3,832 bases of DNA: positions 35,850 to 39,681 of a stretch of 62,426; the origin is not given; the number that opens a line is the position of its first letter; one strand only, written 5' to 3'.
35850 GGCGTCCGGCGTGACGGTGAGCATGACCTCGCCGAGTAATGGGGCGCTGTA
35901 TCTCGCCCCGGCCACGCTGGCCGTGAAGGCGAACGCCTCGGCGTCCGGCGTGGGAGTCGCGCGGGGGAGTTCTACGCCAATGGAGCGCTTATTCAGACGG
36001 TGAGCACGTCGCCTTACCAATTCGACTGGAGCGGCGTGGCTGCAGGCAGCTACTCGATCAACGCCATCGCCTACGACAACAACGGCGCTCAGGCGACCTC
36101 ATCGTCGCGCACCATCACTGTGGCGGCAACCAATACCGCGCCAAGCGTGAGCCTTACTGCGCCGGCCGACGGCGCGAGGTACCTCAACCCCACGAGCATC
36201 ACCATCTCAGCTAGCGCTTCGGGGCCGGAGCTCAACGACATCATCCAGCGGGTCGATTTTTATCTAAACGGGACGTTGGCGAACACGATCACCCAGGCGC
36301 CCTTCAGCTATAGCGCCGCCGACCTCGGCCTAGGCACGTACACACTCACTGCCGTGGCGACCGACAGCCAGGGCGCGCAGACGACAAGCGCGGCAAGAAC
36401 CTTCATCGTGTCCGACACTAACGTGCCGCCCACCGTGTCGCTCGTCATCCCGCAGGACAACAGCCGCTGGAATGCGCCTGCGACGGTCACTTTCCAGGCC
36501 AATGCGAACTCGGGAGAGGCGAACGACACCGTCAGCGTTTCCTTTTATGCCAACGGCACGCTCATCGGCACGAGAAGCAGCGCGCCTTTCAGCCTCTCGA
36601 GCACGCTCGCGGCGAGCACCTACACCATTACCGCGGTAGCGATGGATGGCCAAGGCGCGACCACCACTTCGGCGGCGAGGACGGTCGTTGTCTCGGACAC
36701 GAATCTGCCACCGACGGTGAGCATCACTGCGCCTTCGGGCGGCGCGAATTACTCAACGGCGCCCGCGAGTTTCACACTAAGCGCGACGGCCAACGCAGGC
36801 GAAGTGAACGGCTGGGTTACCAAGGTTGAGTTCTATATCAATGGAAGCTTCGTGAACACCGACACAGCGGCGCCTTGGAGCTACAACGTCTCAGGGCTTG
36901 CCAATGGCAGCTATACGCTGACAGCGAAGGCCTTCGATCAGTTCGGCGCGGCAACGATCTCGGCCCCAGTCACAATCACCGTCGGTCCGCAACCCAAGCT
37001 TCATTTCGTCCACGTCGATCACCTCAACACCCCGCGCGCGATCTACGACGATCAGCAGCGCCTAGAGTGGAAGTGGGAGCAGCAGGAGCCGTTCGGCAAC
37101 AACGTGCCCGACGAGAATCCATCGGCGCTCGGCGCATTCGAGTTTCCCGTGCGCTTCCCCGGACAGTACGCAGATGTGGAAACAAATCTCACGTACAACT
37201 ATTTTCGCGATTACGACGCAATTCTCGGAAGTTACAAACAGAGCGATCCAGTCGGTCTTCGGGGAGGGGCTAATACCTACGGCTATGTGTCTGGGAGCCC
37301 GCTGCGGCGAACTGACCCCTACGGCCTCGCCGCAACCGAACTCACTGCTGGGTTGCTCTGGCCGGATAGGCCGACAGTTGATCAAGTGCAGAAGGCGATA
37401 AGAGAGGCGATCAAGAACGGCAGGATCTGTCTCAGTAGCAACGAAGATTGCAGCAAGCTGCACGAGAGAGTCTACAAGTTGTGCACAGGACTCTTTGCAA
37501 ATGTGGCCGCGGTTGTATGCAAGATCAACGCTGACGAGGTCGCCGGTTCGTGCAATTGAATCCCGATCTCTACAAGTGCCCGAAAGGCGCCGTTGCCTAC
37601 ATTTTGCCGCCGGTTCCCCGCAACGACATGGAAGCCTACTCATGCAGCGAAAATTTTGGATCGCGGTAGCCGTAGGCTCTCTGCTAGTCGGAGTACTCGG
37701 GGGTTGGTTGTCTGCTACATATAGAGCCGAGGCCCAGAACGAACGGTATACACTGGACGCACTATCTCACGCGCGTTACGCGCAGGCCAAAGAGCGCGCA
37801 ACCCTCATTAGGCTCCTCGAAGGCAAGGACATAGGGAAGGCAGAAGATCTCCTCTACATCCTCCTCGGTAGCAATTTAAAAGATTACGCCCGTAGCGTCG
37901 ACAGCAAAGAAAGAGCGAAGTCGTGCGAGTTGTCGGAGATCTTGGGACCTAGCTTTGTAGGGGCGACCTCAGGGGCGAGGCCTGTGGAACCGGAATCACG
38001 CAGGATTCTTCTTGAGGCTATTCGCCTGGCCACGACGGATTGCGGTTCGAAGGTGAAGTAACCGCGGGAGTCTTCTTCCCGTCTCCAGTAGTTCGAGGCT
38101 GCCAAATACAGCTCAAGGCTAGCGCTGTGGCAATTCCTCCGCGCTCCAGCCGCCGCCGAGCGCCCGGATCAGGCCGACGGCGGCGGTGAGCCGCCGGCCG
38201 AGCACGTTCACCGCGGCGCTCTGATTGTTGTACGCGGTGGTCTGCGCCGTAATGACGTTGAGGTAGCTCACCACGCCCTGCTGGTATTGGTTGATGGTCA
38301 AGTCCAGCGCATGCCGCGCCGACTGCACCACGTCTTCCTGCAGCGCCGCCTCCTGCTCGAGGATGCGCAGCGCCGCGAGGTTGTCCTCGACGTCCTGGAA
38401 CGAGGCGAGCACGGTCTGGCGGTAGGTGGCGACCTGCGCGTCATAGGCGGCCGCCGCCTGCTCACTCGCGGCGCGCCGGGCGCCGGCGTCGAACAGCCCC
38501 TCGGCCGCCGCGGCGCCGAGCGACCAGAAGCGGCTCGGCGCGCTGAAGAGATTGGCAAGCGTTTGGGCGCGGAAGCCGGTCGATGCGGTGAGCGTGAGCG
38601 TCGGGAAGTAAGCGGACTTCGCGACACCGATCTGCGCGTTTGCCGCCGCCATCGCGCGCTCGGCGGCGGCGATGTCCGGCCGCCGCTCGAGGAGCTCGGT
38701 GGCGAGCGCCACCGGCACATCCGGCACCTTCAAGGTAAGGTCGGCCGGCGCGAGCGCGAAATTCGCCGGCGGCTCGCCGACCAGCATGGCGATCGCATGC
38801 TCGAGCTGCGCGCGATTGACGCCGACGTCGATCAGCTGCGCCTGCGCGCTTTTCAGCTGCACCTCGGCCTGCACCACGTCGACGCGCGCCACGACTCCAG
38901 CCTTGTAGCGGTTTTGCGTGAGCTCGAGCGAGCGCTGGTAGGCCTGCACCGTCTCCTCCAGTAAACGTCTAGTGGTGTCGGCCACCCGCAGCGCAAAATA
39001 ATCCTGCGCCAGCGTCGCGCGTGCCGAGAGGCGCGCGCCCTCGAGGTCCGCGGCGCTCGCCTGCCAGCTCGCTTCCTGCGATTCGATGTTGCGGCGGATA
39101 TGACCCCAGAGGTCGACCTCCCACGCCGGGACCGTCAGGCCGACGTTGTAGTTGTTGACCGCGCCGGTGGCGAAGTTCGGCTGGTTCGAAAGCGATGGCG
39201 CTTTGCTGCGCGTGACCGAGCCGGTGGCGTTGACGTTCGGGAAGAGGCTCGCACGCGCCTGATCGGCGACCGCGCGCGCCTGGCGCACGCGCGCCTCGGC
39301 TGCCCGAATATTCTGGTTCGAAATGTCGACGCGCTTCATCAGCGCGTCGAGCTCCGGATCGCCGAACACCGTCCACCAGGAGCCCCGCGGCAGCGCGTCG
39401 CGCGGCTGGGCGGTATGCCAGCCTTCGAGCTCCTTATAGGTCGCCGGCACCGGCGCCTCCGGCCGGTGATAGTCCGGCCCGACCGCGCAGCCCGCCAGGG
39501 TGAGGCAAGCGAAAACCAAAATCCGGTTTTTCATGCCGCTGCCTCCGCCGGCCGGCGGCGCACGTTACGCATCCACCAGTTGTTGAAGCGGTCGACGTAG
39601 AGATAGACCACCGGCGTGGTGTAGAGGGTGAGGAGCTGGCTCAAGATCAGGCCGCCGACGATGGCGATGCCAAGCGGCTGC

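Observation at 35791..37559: Shell-less RHS toxin: Sec-type signal plus four Ig-like repeats fused directly to an RHS-core tip and an unassigned C-terminal domain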

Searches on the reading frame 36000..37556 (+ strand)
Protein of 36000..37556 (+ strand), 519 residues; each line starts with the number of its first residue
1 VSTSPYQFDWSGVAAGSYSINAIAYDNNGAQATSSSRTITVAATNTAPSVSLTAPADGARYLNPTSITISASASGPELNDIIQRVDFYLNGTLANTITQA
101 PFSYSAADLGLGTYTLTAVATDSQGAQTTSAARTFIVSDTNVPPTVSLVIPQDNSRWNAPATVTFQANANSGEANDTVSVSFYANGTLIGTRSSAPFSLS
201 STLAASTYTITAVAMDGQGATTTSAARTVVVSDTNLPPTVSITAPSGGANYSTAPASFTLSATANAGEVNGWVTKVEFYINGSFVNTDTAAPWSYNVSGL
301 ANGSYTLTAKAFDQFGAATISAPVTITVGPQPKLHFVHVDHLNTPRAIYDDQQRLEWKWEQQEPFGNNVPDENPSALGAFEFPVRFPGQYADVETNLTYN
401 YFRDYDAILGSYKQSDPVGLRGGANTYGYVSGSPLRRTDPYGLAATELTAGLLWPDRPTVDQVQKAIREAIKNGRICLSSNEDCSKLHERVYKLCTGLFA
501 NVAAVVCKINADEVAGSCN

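Call 24: predict_structure(alignment_id=A1)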
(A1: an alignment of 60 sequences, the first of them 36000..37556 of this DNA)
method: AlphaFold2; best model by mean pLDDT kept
length: 519 residues; sequences in the alignment: 60
mean_pLDDT: 79.9   pTM: 0.58
mean pLDDT of the five models: 79.9, 79.0, 78.8, 78.8, 78.0
residues with pLDDT >= 90: 282; 70-90: 73; 50-70: 71; < 50: 93
segments of 3 or more residues with pLDDT < 50: 367-377, 379-381, 383-385, 392-397, 415-436, 438-444, 448-455, 500-519
pLDDT, mean of each block of 10 residues (from residue 1): 72 89 88 91 90 97 91 90 97 97 96 98 96 97 97 97 98 95 98 98 98 97 98 97 94 87 97 98 98 96 96 97 94 76 81 80 51 46 50 49 48 46 43 47 48 51 66 57 57 51 47 41
secondary structure, 60 per line:
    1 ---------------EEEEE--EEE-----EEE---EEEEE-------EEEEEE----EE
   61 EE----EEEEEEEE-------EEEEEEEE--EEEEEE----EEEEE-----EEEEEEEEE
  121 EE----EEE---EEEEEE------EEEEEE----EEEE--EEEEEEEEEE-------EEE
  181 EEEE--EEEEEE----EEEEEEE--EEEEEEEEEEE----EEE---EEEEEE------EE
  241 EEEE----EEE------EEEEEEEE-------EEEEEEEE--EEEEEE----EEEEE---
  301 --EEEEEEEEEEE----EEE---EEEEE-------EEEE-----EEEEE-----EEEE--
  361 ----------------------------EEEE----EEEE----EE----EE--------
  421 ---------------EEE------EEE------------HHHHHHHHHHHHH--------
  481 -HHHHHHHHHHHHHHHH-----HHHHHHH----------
elements in order: E16-20 E23-25 E31-33 E37-41 E49-54 E59-62 E67-74 E82-89 E92-97 E102-106 E112-122 E127-129 E133-138 E145-150 E155-158 E161-170 E178-184 E187-192 E197-203 E206-216 E221-223 E227-232 E239-244 E249-251 E258-265 E273-280 E283-288 E293-297 E303-313 E318-320 E324-328 E336-339 E345-349 E355-358 E389-392 E397-400 E436-438 E445-447 H460-472 H482-497 H503-509

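Call 26: find_related_loci(query=A1, collection=genome_contigs, flank=10000)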
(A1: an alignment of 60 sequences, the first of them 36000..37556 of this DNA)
Query A1 (519 aa) in genome_contigs; peptide patterns used: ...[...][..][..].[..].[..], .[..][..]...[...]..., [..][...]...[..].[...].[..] (x = any residue, [..] = any of these).
600 stretches matched a pattern (row limit reached: there are more); 584 encode a relative of the query (tblastn E <= 1e-3); the best 80 are kept; 79 distinct loci.
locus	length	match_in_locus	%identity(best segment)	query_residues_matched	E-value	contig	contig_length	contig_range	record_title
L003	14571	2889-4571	41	1-492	2e-102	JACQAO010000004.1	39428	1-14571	MAG: Betaproteobacteria bacterium isolate NC_groundwater_918_Pr1_S-0.2um_60_38 Montesol18-Sp2_coassembly_scaffold_34749,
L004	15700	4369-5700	45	1-485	1e-95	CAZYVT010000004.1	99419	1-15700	MAG TPA_asm: uncultured Enterobacteriaceae bacterium isolate SRP119689_co1_1 genome assembly, contig: NODE_180_length_99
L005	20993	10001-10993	49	2-443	2e-89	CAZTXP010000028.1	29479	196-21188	MAG TPA_asm: uncultured Enterobacteriaceae bacterium isolate binchicken_co200_30 genome assembly, contig: k141_345636, w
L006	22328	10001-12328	41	1-444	5e-84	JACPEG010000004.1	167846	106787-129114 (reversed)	MAG: Betaproteobacteria bacterium isolate NC_groundwater_329_Ag_B-0.1um_65_19 GD18-4_B1_scaffold_43464, whole genome sho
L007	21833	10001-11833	40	1-443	2e-73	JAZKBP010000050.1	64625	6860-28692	MAG: Pseudomonadota bacterium isolate ADI_H3L2_1_122_18_3-bin085_1 ADIH3L21_B085_1_000000000050, whole genome shotgun se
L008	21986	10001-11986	38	1-488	1e-71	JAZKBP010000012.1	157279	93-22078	MAG: Pseudomonadota bacterium isolate ADI_H3L2_1_122_18_3-bin085_1 ADIH3L21_B085_1_000000000012, whole genome shotgun se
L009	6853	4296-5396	41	1-489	4e-70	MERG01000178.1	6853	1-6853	MAG: Betaproteobacteria bacterium RIFCSPLOWO2_12_FULL_62_13 rifcsplowo2_12_scaffold_24152, whole genome shotgun sequence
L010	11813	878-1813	44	2-446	1e-69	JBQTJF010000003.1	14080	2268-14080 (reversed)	MAG: Betaproteobacteria bacterium isolate SAR238 c_000000052938, whole genome shotgun sequence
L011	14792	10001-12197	39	4-495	2e-68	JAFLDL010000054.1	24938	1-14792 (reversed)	MAG: Candidatus Accumulibacter necessarius isolate UW12-POB gnl_X_NEBHPJKH_54, whole genome shotgun sequence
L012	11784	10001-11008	41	4-474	4e-61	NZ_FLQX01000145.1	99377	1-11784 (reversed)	Candidatus Accumulibacter aalborgensis isolate 3, whole genome shotgun sequence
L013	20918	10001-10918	43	1-443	2e-60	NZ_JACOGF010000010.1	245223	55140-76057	Undibacterium hunanense strain CY18W NODE_10_length_245223_cov_25.763721_10, whole genome shotgun sequence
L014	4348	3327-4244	38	28-513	8e-55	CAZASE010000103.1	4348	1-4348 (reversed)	MAG TPA_asm: uncultured Rhodocyclaceae bacterium isolate binchicken_co322_158 genome assembly, contig: NODE_20571_length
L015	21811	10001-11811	48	44-444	8e-55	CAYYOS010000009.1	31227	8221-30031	MAG TPA_asm: uncultured Burkholderiales bacterium isolate binchicken_co174_53 genome assembly, contig: NODE_205_length_3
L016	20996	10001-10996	41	4-469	6e-55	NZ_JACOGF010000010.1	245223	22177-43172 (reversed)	Undibacterium hunanense strain CY18W NODE_10_length_245223_cov_25.763721_10, whole genome shotgun sequence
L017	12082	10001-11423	43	2-328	3e-52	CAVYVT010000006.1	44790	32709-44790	MAG: uncultured bacterium isolate MFD03066.bin.2.177 genome assembly, contig: contig_46606, whole genome shotgun sequenc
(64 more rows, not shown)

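Call 62: find_related_loci(query=A1, collection=metagenome_contigs, flank=10000)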
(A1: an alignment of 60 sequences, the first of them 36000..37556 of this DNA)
Query A1 (519 aa) in metagenome_contigs; peptide patterns used: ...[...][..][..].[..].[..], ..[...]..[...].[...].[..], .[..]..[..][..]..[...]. (x = any residue, [..] = any of these).
600 stretches matched a pattern (row limit reached: there are more); 578 encode a relative of the query (tblastn E <= 1e-3); the best 80 are kept; 80 distinct loci.
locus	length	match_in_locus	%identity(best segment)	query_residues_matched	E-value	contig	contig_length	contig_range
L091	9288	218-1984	49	1-443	3e-117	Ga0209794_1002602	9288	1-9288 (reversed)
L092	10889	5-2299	46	1-443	7e-105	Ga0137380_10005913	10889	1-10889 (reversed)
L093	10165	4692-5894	44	1-440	4e-87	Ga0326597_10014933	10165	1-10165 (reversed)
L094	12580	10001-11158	44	1-444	4e-86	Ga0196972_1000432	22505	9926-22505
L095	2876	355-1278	46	2-446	4e-76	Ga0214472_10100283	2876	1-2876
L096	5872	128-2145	51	1-451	2e-66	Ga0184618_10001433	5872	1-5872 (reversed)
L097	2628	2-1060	40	4-465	2e-67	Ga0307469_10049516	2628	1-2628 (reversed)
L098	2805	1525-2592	41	1-495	1e-66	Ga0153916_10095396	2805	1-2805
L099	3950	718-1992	36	2-443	3e-65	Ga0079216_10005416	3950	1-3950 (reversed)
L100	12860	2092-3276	44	2-330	6e-60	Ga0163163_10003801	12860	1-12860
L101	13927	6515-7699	44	2-330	5e-60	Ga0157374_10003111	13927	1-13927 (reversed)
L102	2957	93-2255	44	4-331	5e-59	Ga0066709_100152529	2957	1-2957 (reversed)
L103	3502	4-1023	39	4-442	9e-59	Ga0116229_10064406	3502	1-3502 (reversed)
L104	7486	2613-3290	46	1-448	4e-58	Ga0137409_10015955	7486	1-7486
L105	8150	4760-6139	44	1-334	9e-58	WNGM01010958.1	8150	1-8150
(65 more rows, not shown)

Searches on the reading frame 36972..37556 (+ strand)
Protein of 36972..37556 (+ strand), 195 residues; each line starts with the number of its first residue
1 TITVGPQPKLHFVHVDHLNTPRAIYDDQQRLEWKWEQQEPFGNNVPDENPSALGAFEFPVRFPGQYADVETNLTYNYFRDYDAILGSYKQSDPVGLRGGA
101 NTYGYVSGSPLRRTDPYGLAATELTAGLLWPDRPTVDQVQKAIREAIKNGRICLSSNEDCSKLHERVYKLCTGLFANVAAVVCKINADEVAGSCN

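Call 58: search_solved_structures(query=window:36972-37556:+, max_evalue=0.001, show_alignments=2)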
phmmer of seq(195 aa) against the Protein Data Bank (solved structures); distinct sequences matched with E-value up to 0.001: 15.
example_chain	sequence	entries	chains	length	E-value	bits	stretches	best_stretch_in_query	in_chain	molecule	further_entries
8cp6_B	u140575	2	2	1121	3e-15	59.8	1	8-119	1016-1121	Toxin protein Tse5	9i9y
8qjc_A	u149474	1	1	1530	5.1e-14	55.8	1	9-127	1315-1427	T6SS-associated Rhs core and toxin domain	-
8qjd_A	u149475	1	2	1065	4.5e-13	52.7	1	9-119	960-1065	Salmonella bongori Rhs core domain (residues 360-1420)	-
8qjb_A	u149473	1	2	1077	4.6e-13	52.7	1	9-119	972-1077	T6SS-associated Rhs core domain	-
7q97_A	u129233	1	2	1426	2.2e-12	50.5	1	4-122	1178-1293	Rhs family protein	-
8uy4_A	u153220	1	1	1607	1.3e-10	44.7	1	10-120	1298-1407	Tse15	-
8h8a_A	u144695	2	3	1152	3e-10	43.5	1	57-118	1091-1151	Putative Rhs-family protein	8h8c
8qja_A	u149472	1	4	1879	3.1e-10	43.4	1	13-119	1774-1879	Putative type VI secretion system YD repeat-containing Rhs element Vgr protein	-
8h8b_A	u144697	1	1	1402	3.6e-10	43.2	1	57-121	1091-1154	Putative Rhs-family protein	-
9pt5_A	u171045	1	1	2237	1.1e-09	41.7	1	12-121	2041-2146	Teneurin-like protein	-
8uxt_A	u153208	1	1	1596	2.7e-09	40.4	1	10-120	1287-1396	Tse15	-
9ifo_A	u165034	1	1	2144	5.1e-09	39.5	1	12-119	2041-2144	Teneurin-Like Protein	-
7pq5_L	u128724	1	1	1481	1.3e-08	38.2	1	20-122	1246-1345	Tre23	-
9c4k_Q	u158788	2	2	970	4.8e-06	29.8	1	27-122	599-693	Toxin subunit YenC2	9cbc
4igl_B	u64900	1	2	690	4.9e-05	26.5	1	27-119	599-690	YenC2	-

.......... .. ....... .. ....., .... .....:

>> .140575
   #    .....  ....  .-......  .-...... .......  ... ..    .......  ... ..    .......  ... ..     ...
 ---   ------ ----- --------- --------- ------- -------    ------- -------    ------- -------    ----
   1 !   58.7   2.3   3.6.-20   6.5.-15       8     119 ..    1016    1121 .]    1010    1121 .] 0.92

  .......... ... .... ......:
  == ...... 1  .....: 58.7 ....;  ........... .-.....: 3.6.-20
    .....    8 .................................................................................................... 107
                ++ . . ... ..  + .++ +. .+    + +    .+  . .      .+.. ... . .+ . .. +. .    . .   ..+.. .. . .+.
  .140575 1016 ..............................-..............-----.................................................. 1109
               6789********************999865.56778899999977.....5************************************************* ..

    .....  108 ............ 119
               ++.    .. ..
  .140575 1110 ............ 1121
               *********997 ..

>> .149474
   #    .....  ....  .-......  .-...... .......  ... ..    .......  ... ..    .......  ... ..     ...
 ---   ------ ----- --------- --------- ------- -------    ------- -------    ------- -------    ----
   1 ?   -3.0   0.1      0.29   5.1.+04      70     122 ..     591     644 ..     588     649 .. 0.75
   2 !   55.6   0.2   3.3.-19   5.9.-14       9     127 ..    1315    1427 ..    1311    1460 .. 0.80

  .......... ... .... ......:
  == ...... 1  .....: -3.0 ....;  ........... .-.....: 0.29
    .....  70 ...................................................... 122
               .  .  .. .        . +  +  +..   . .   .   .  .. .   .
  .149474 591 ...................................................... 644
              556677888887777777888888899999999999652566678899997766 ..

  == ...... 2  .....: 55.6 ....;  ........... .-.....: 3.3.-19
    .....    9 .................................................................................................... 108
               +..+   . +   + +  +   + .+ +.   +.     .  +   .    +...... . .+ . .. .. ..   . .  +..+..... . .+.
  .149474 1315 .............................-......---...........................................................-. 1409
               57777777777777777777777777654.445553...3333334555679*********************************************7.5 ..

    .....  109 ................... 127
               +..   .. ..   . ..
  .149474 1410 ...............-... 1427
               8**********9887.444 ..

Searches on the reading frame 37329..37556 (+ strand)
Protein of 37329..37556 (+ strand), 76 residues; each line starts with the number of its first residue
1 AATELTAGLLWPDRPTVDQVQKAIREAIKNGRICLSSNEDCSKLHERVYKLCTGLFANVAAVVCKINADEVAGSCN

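Call 19: search_protein_families(library=pfam, proteins=[window:37329-37556:+], max_evalue=0.1)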
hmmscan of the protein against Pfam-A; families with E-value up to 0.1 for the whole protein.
seq(76 aa): 0 families

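Call 45: search_protein_families(library=pfam, alignment_id=A2, max_evalue=0.01)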
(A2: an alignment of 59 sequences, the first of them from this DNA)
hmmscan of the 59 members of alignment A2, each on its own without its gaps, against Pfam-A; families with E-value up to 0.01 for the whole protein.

A. member 1, seq(76 aa): 0 families

B. families by the number of members that match (of 59 scanned): 7 families
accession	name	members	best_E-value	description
PF00277.23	SAA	2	1.3e-31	Serum amyloid A protein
PF06951.16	PLA2G12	2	1.1e-05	Group XII secretory phospholipase A2 precursor (PLA2G12)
PF15523.11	Ntox16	1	1.3e-17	Novel toxin 16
PF09056.16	Phospholip_A2_3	1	0.0019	Prokaryotic phospholipase A2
PF00882.24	Zn_dep_PLPC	1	0.0052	Zinc dependent phospholipase C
PF03734.19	YkuD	1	0.0062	L,D-transpeptidase catalytic domain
PF20084.4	TrbK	1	0.0082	Conjugative transfer region protein TrbK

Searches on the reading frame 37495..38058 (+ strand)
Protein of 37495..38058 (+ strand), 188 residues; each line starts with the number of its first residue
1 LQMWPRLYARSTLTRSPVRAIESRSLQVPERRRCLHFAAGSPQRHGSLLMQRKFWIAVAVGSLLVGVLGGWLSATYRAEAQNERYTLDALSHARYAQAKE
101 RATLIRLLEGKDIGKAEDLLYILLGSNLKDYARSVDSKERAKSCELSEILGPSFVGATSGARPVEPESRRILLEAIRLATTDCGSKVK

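Call 19: search_protein_families(library=pfam, proteins=[window:37495-38058:+], max_evalue=0.1)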
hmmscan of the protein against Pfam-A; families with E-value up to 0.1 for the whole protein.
window:37495-38058:+ (188 aa): 0 families

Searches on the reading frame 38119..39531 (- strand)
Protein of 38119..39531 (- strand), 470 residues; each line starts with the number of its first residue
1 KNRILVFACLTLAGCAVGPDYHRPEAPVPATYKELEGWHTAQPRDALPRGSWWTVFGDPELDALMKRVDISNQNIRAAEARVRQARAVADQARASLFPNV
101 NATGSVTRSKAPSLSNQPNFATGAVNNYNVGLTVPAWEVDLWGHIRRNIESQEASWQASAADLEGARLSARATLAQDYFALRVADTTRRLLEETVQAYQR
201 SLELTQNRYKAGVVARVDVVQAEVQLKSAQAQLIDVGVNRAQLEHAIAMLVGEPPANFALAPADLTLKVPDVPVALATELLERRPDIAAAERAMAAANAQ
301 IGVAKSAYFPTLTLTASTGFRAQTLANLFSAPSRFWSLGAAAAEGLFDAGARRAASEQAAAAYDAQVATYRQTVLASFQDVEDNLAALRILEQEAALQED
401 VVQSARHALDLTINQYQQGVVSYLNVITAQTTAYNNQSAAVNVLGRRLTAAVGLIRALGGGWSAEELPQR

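Call 51: search_protein_families(library=pfam, proteins=[window:38119-39531:-], max_evalue=0.00001)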
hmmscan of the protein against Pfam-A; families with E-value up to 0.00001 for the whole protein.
window:38119-39531:- (470 aa): 1 family
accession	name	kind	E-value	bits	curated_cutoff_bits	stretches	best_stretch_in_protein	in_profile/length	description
PF02321.23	OEP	-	4.6e-48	164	22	2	62-252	2-187/187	Outer membrane efflux protein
